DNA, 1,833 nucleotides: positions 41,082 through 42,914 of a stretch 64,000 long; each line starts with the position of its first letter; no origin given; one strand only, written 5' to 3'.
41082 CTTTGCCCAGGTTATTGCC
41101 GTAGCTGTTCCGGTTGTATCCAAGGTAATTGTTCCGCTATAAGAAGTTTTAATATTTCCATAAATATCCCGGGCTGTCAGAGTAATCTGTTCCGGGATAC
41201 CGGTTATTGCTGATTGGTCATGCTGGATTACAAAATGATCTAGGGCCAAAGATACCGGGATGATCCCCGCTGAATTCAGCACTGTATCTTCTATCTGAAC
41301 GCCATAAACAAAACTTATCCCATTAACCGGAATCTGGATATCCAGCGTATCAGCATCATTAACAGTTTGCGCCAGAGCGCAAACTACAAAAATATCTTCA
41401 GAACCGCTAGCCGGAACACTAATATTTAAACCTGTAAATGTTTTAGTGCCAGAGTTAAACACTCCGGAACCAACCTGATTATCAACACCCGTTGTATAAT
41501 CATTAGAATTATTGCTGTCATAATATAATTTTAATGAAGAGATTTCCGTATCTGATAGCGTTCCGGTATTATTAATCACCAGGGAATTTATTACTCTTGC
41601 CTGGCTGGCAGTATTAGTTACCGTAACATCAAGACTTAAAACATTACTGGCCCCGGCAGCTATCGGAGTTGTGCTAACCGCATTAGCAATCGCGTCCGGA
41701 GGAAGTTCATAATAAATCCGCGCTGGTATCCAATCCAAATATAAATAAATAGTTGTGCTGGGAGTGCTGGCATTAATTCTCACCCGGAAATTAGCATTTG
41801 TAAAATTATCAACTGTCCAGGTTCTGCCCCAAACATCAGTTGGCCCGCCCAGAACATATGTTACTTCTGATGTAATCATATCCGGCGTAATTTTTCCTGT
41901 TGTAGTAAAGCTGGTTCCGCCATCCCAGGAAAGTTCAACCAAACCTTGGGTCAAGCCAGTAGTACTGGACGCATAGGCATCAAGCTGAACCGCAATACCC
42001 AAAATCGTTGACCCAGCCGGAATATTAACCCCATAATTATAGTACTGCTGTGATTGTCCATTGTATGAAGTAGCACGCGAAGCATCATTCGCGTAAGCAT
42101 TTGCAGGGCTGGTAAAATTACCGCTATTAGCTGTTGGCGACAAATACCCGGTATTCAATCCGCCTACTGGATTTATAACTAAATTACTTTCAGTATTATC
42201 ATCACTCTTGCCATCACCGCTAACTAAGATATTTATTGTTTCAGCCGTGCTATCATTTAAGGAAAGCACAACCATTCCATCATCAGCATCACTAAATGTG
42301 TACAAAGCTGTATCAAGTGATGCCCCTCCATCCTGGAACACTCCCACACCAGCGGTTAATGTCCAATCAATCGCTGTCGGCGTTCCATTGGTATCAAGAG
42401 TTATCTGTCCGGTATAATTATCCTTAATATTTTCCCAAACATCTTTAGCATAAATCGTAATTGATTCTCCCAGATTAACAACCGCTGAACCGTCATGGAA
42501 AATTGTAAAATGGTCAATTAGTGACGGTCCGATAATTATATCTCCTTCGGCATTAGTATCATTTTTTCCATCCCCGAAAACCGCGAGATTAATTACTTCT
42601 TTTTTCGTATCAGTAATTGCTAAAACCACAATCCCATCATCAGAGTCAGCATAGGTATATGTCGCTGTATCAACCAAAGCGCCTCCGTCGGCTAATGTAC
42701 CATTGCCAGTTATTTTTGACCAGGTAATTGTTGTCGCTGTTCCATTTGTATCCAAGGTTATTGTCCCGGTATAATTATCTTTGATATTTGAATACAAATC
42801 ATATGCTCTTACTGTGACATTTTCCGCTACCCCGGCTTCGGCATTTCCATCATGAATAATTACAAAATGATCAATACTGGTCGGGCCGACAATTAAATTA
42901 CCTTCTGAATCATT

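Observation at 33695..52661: Two giant ORFs are one ~6340-aa gene interrupted at a C5 homopolymer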

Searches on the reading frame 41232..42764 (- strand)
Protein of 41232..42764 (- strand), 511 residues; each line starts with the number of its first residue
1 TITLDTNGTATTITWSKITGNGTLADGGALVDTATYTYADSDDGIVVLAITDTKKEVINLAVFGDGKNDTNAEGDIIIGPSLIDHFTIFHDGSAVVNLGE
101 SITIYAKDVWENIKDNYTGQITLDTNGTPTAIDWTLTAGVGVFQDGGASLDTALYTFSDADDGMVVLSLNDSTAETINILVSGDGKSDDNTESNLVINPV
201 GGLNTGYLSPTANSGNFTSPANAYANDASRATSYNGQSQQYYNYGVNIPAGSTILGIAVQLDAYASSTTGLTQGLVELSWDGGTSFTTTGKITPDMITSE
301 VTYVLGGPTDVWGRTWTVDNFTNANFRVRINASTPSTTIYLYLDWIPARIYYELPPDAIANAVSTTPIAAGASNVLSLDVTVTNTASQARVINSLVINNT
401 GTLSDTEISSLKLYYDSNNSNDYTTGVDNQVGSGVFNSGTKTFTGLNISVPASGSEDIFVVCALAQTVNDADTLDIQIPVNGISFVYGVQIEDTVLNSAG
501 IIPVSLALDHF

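Call 29: find_related_loci(query=window:41232-42764:-, collection=metagenome_contigs, flank=10000)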
Query window:41232-42764:- (511 aa) in metagenome_contigs; peptide patterns used: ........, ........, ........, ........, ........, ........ (x = any residue, [..] = any of these).
122 stretches matched a pattern; 7 encode a relative of the query (tblastn E <= 1e-3); 6 distinct loci.
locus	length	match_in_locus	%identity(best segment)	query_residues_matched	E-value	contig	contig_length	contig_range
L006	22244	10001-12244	81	1-511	0e+0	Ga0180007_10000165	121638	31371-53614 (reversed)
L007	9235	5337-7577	52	1-511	7e-166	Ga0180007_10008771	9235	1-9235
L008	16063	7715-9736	55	1-204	2e-60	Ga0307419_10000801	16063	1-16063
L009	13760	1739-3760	55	1-201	1e-60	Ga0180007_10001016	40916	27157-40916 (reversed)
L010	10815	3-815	50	1-199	4e-56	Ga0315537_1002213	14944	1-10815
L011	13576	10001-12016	53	1-199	5e-60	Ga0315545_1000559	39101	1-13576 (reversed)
